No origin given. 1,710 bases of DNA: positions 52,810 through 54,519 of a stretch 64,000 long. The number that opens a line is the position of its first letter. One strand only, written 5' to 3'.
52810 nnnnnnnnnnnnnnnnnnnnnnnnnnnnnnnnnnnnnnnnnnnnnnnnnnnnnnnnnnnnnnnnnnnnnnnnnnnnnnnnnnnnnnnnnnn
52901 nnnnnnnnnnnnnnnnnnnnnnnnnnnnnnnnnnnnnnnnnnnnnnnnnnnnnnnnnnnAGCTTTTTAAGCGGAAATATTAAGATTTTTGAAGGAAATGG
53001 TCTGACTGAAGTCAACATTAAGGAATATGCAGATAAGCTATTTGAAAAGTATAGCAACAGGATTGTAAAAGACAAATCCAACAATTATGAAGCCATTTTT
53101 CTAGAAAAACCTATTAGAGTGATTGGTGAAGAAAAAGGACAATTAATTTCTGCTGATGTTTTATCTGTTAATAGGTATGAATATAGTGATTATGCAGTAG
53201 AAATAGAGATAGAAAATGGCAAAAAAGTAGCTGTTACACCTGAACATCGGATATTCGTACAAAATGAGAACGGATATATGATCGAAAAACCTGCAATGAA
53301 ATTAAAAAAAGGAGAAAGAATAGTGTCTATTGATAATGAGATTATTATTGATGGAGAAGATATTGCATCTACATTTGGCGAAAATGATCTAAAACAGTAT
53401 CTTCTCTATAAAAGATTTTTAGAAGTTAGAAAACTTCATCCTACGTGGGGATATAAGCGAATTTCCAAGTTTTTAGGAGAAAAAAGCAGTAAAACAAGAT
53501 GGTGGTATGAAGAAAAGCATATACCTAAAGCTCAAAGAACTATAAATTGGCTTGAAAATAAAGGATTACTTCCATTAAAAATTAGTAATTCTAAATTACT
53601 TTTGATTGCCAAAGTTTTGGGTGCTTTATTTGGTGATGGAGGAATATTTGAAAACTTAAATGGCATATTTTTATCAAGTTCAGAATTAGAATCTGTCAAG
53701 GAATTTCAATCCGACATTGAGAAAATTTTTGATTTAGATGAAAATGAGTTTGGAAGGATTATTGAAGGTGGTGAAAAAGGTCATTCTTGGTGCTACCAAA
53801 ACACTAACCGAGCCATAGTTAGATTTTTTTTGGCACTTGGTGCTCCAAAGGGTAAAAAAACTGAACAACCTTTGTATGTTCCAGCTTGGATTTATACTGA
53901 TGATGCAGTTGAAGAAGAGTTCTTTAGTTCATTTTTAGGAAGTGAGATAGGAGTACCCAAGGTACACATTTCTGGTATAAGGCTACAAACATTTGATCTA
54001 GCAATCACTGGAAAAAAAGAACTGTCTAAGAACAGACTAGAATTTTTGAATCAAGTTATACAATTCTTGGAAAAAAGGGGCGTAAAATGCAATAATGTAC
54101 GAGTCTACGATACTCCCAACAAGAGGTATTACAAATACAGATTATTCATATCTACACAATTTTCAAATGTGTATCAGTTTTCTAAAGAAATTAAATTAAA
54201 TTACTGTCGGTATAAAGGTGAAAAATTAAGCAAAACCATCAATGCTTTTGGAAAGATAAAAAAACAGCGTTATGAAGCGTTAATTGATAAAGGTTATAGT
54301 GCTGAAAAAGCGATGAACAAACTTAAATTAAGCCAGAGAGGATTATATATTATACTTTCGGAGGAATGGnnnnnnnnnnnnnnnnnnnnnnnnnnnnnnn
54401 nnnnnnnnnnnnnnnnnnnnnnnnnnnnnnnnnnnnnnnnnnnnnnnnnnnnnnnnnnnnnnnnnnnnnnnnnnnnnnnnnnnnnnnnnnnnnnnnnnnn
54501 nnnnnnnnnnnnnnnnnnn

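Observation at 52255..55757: LonB protease gene carrying a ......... intein with non-canonical ends and an internal -1 frameshift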

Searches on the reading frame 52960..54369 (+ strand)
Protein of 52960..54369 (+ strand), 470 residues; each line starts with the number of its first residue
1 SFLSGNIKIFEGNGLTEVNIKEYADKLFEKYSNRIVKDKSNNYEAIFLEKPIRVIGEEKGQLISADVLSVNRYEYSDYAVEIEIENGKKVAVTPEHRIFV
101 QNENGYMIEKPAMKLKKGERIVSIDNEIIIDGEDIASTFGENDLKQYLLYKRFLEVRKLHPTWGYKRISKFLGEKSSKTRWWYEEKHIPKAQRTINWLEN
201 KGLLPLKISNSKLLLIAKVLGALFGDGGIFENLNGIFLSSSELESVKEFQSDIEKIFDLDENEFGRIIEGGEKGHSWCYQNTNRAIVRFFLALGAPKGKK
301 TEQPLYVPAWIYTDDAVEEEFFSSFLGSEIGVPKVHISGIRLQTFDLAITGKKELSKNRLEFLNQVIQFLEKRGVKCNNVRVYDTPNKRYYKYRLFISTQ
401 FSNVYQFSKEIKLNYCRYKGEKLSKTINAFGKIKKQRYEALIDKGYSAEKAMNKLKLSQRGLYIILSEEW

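Call 28: find_related_loci(query=A1, collection=genome_contigs, flank=3000)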
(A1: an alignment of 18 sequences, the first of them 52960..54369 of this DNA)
Query A1 (470 aa) in genome_contigs; peptide patterns used: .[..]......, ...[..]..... (x = any residue, [..] = any of these).
115 stretches matched a pattern; 83 encode a relative of the query (tblastn E <= 1e-3); the best 80 are kept; 80 distinct loci.
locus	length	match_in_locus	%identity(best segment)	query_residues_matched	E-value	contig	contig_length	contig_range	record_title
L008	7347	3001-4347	50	20-467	2e-151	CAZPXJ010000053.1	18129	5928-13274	MAG TPA_asm: uncultured archaeon isolate SRP214966_co2_105 genome assembly, contig: NODE_4533_length_18129_cov_4.391557,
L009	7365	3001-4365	48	8-467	7e-144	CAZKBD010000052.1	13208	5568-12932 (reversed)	MAG TPA_asm: uncultured Methanosarcinales archaeon isolate SRP062349_co5_67 genome assembly, contig: NODE_1834_length_13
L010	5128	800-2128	50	25-469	3e-142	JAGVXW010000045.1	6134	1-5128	Candidatus Woesearchaeota archaeon isolate RIFCSPLOWO2_01_FULL_53_31 rifcsplowo2_01_scaffold_37728, whole genome shotgun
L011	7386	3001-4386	50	7-469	4e-139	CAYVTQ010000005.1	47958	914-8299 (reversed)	MAG TPA_asm: uncultured Methanosarcinales archaeon isolate binchicken_co227_1181 genome assembly, contig: NODE_1331_leng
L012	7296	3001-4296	50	39-467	2e-134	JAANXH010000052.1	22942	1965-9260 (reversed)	MAG: Candidatus Woesearchaeota archaeon isolate SuakinDeep_MAG79_5 MAG795_52, whole genome shotgun sequence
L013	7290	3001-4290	50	43-468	3e-134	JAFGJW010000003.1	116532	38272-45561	MAG: Candidatus Woesearchaeota archaeon isolate Zod_Metabat.297 k87_809956, whole genome shotgun sequence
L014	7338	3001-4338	47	22-468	6e-133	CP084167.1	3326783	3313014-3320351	MAG: Candidatus Heimdallarchaeum endolithica isolate PR6 chromosome, complete genome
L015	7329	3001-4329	48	25-469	6e-133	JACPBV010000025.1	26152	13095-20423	MAG: Candidatus Woesearchaeota archaeon isolate NC_groundwater_266_Ag_S-0.2um_46_18 S5_GD2017_2_S2_scaffold_1728, whole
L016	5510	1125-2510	47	6-467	2e-132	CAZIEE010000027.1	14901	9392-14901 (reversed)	MAG TPA_asm: uncultured Methanosarcinales archaeon isolate SRP090828_co1_47 genome assembly, contig: NODE_689_length_149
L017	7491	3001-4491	45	2-469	2e-131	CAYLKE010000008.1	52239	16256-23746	MAG TPA_asm: uncultured Methanosarcinales archaeon isolate SRP332253_co1_166 genome assembly, contig: NODE_700_length_52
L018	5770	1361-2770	45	1-468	9e-131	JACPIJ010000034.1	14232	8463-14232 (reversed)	MAG: Candidatus Woesearchaeota archaeon isolate NC_groundwater_437_Ag_B-0.1um_48_22 GD18-4_B1_scaffold_520708, whole gen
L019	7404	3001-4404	45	1-467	8e-130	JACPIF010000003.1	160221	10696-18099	MAG: Candidatus Woesearchaeota archaeon isolate NC_groundwater_433_Ag_B-0.1um_44_11 GD18-4_B1_scaffold_108292, whole gen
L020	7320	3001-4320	46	30-470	2e-129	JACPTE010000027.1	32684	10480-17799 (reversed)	MAG: Candidatus Woesearchaeota archaeon isolate NC_groundwater_724_Ag_S-0.2um_46_11 S36_SO-2_scaffold_225573, whole geno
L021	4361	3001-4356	46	1-449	2e-129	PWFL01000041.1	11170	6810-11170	MAG: Candidatus Iainarchaeum archaeon isolate T1Sed10_39R1 T1-Sed10-C6464, whole genome shotgun sequence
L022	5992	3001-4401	45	2-468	8e-129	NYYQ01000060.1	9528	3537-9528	MAG: Candidatus Woesearchaeota archaeon isolate ARS74 MHASMcontig_625799, whole genome shotgun sequence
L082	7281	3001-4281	37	18-457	2e-82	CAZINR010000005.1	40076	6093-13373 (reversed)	MAG TPA_asm: uncultured archaeon isolate SRP332253_co2_107 genome assembly, contig: NODE_843_length_40076_cov_4.346768,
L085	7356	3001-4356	35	11-470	1e-71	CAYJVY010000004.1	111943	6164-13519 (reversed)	MAG TPA_asm: uncultured archaeon isolate ERP125453_co1_205 genome assembly, contig: NODE_74_length_111943_cov_10.015909,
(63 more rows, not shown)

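Call 37: search_solved_structures(query=A1, max_evalue=0.01, show_alignments=1)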
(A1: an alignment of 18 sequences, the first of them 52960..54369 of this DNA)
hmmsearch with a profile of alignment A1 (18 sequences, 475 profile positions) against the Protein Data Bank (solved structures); distinct sequences matched with E-value up to 0.01: 12.
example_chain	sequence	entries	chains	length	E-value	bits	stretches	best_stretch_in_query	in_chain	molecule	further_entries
2jmz_A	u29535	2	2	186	6.1e-12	48.2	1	19-139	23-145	Hypothetical protein MJ0781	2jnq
2cw7_A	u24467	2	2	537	2.8e-05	26.3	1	7-122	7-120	Endonuclease PI-PkoII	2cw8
4o1s_A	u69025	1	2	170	0.00017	23.7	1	39-127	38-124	V-type ATP synthase alpha chain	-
2lcj_A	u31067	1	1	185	0.00076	21.6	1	50-128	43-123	Pab polC intein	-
5o9i_A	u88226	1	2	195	0.00091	21.3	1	6-151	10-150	Transcription initiation factor IIB,Transcription initiation factor IIB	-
5o9j_A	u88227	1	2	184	0.0014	20.7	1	7-166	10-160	Transcription initiation factor IIB,Transcription initiation factor IIB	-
9hth_A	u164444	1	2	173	0.0014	20.7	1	62-124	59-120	DNA-directed DNA polymerase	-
6tyy_A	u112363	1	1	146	0.0017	20.4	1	61-125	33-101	Protein hedgehog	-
1at0_A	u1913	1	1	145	0.002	20.1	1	61-125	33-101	17-HEDGEHOG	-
2lqm_A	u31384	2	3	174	0.0044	19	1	77-130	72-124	Pho radA intein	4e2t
6rpp_A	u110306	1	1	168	0.0068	18.4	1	80-126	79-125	Cell division control protein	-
6rpq_A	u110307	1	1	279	0.0096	17.9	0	73-127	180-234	Ubiquitin-like protein SMT3,1108aa long hypothetical cell division control protein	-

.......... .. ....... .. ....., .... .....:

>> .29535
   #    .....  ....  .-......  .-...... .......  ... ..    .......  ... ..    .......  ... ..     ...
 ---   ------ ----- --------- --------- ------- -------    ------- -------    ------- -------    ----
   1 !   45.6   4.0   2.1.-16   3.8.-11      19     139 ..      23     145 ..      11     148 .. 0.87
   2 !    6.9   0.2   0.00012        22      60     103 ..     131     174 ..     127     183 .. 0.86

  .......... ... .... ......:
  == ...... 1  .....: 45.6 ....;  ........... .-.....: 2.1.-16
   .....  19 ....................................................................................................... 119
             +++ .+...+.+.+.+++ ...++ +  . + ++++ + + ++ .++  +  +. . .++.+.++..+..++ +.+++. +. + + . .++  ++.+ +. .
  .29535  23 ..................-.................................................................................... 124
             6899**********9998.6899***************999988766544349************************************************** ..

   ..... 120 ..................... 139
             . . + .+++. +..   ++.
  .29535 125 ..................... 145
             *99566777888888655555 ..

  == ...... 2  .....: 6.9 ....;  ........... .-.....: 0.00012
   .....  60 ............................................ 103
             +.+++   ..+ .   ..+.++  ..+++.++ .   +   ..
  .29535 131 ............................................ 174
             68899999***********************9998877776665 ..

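Call 45: search_protein_representatives(protein=window:52960-54369:+)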
Query: 470 residues. Proteins with E-value up to 0.001 (for the whole library): 424; up to 1e-10: 125; up to 1e-30: 27. The best 150 are listed.
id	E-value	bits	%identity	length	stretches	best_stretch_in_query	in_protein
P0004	2.1e-146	505.0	50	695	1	18-469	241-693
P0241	7.7e-126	437.3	45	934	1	1-467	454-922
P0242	1.4e-102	360.6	41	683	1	11-467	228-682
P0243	2.7e-99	349.7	41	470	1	23-467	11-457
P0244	8.9e-91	321.7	46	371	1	129-466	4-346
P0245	6.1e-82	292.6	49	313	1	173-468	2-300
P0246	1.2e-78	281.7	51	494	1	18-290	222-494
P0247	1.7e-76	274.6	42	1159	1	11-429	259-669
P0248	1.8e-76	274.5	48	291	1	180-469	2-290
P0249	6.2e-70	253.0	41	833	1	83-444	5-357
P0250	2.0e-66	241.4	34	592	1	22-463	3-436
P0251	2.0e-65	238.1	33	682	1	16-468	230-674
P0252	5.7e-55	203.6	49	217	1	129-341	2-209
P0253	9.9e-51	189.7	37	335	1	128-428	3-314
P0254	3.1e-48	181.4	50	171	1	129-296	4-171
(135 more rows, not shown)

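Call 55: predict_structure(alignment_id=A2)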
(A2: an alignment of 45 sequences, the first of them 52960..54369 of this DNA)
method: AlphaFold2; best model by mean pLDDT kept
length: 470 residues; sequences in the alignment: 45
mean_pLDDT: 87.8   pTM: 0.79
mean pLDDT of the five models: 87.8, 87.0, 86.1, 84.3, 79.7
residues with pLDDT >= 90: 280; 70-90: 148; 50-70: 40; < 50: 2
segments of 3 or more residues with pLDDT < 50: none
pLDDT, mean of each block of 10 residues (from residue 1): 65 74 88 87 84 69 74 80 70 78 64 81 69 90 92 93 95 93 93 97 92 97 95 92 94 97 87 75 96 93 87 87 97 92 94 92 90 92 93 95 94 95 95 95 95 91 86
secondary structure, 60 per line:
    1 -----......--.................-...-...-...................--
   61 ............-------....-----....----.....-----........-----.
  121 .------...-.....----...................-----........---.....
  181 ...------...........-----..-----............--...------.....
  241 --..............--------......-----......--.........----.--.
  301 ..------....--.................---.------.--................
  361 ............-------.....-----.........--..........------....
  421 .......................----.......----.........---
elements in order: E6-11 E14-19 H20-30 E36-38 E43-58 E61-72 E80-83 E89-92 E97-101 E107-111 E128-130 H132-136 H141-159 H165-172 H176-183 H190-200 H213-224 E227-229 E236-240 H243-256 E265-270 E276-281 H284-292 H309-312 H315-329 E345-352 H353-372 E380-384 E390-398 H401-410 H417-443 H448-454 H459-467

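Call 57: fold_search(model_id=the predicted structure, library=pdb)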
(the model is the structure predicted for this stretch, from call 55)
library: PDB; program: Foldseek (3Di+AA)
matches with E <= 10: 793; with E <= 0.001: 14
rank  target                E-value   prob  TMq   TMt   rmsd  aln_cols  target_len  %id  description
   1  7qsu                  8.5e-12  1.00  0.33  0.41  18.6       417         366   19  Crystal structure of homing endonuclease-associated TliVMA intein (C1A, d333-339) (released 2022-03-30)
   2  7qss                  2.2e-11  1.00  0.33  0.36  18.3       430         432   19  Crystal structure of homing endonuclease-associated TliVMA intein (C1A) (released 2022-03-30)
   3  1dq3                  2.1e-10  1.00  0.34  0.35  19.4       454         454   16  CRYSTAL STRUCTURE OF AN ARCHAEAL INTEIN-ENCODED HOMING ENDONUCLEASE PI-PFUI (released 2000-07-05)
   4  2cw7                  6.3e-10  1.00  0.35  0.32  18.0       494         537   16  Crystal structure of intein homing endonuclease II (released 2006-04-18)
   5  7qst                  8.7e-09  1.00  0.31  0.39  18.5       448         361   18  Crystal structure of homing endonuclease-associated PhoVMA intein (C1A) (released 2022-03-30)
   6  2dch                  1.5e-05  1.00  0.30  0.59   5.1       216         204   12  Crystal structure of archaeal intron-encoded homing endonuclease I-Tsp061I (released 2006-07-06)
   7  1mow_A                2.2e-05  1.00  0.32  0.53   9.1       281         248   12  E-DreI (released 2002-11-29)
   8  1mow_G                9.0e-05  1.00  0.30  0.55   5.1       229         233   14  E-DreI (released 2002-11-29)
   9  5ak9_A                1.8e-04  1.00  0.29  0.68   5.2       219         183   14  THE CRYSTAL STRUCTURE OF I-DMOI Q42AK120M IN COMPLEX WITH ITS TARGET DNA IN THE PRESENCE OF 2MM MN (released 2015-06-17)
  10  4o1s_A                2.9e-04  1.00  0.22  0.56   3.6       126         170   27  Crystal structure of TvoVMA intein (released 2014-03-19)
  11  5akf_A                3.2e-04  1.00  0.29  0.68   5.0       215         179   13  THE CRYSTAL STRUCTURE OF I-DMOI Q42AK120M IN COMPLEX WITH ITS TARGET DNA NICKED IN THE CODING STRAND A AND IN THE PRES (released 2015-06-17)
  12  2vs7_A                6.7e-04  1.00  0.29  0.68   4.5       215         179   15  The crystal structure of I-DmoI in complex with DNA and Ca (released 2008-11-11)
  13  5a0w_A                7.4e-04  1.00  0.29  0.69   4.5       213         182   12  THE CRYSTAL STRUCTURE OF I-DMOI E117A IN COMPLEX WITH ITS TARGET DNA AND IN THE PRESENCE OF 2MM MN (released 2016-05-11)
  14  5a0w_G                7.8e-04  1.00  0.30  0.71   4.6       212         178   13  THE CRYSTAL STRUCTURE OF I-DMOI E117A IN COMPLEX WITH ITS TARGET DNA AND IN THE PRESENCE OF 2MM MN (released 2016-05-11)
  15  4unc_A                1.3e-03  1.00  0.28  0.66   4.8       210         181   13  THE CRYSTAL STRUCTURE OF I-DMOI IN COMPLEX WITH ITS TARGET DNA AT 8 DAYS INCUBATION IN 5MM MN (STATE 6) (released 2014-12-17)
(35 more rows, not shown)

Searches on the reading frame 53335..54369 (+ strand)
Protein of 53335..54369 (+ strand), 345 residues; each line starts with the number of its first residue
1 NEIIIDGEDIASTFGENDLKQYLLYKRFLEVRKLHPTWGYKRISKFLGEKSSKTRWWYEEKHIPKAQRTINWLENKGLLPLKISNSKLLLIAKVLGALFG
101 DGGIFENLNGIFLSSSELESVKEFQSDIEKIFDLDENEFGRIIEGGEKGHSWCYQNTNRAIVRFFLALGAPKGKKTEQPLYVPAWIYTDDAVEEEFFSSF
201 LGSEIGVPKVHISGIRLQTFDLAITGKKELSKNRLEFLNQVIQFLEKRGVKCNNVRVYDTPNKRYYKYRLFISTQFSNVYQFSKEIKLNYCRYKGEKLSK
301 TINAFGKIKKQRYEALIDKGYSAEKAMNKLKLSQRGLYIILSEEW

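Call 54: search_protein_families(library=pfam, proteins=[window:53335-54369:+], max_evalue=10)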
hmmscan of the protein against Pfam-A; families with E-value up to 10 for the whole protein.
window:53335-54369:+ (345 aa): 1 family
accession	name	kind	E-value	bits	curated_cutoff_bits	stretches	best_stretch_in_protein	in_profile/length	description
PF23855.1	DUF7218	-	0.23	12.1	27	1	310-326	9-25/47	Family of unknown function (DUF7218)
